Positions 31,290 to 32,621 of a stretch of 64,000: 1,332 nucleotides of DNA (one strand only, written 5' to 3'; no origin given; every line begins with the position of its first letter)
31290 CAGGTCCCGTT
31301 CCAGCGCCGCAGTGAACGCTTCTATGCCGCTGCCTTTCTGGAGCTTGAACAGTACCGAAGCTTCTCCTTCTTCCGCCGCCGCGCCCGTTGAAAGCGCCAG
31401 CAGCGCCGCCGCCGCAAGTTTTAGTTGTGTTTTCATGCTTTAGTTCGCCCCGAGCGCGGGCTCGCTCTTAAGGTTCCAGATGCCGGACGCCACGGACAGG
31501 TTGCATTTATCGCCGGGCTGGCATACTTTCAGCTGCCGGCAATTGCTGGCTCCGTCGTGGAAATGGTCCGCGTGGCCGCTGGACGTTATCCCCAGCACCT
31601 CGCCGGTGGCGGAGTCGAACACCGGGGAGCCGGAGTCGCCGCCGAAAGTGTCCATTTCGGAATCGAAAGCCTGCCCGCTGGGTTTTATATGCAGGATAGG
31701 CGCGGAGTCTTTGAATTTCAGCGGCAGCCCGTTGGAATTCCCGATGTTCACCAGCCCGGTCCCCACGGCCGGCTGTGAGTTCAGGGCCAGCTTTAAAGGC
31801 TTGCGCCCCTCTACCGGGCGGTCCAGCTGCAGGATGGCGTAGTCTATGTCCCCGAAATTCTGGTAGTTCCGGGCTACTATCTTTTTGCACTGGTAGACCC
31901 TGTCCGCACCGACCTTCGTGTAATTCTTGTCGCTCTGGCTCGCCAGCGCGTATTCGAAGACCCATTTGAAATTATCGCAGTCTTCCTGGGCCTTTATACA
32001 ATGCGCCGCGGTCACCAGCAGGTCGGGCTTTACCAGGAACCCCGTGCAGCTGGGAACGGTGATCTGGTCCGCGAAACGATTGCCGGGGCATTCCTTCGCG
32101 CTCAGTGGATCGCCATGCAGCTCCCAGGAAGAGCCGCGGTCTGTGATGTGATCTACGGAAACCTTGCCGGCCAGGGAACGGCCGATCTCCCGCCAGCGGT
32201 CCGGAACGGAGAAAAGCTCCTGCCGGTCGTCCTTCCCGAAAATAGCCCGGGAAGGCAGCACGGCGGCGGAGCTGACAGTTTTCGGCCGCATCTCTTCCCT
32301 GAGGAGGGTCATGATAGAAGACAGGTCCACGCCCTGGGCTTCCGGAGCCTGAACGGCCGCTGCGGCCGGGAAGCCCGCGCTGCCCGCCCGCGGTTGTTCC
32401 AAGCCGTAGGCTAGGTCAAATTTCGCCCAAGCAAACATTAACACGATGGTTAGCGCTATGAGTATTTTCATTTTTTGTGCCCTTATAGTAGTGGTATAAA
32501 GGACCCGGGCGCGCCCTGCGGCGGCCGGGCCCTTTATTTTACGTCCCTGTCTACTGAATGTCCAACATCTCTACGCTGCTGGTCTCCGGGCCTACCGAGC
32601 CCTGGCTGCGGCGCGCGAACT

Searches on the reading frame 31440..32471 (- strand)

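Call 3: search_protein_families(library=pfam, proteins=[window:31440-32471:-], max_evalue=1)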
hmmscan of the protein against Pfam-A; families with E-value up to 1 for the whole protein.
window:31440-32471:- (343 aa): 4 families
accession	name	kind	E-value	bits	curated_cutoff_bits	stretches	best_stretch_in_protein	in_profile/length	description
PF13365.12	Trypsin_2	-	1.4e-16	62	27.6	1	142-295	1-144/144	Trypsin-like peptidase domain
PF00089.32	Trypsin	-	1e-14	55.4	20.6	1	140-299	21-198/220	Trypsin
PF10459.15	Peptidase_S46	-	0.015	14.5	22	1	269-296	624-650/698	Peptidase S46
PF21098.3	PH-GRAM_MTMR6-like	-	0.043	14.4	23.5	1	151-199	21-69/92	MTMR6-9, GRAM domain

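Call 4: search_protein_families(library=ncbifam, proteins=[window:31440-32471:-], max_evalue=1)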
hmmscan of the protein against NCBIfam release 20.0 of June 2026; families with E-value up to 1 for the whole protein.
window:31440-32471:- (343 aa): 2 families
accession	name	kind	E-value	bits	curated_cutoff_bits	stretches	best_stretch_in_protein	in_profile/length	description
NF041810.1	Avs1b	equivalog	0.093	9.8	1500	1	141-166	19-44/1931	AVAST type 1 anti-phage system protease Avs1b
NF053519.1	DipepPtdsDpp7Prph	equivalog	0.12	10.8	1200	1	268-299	632-662/708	dipeptidyl-peptidase Dpp7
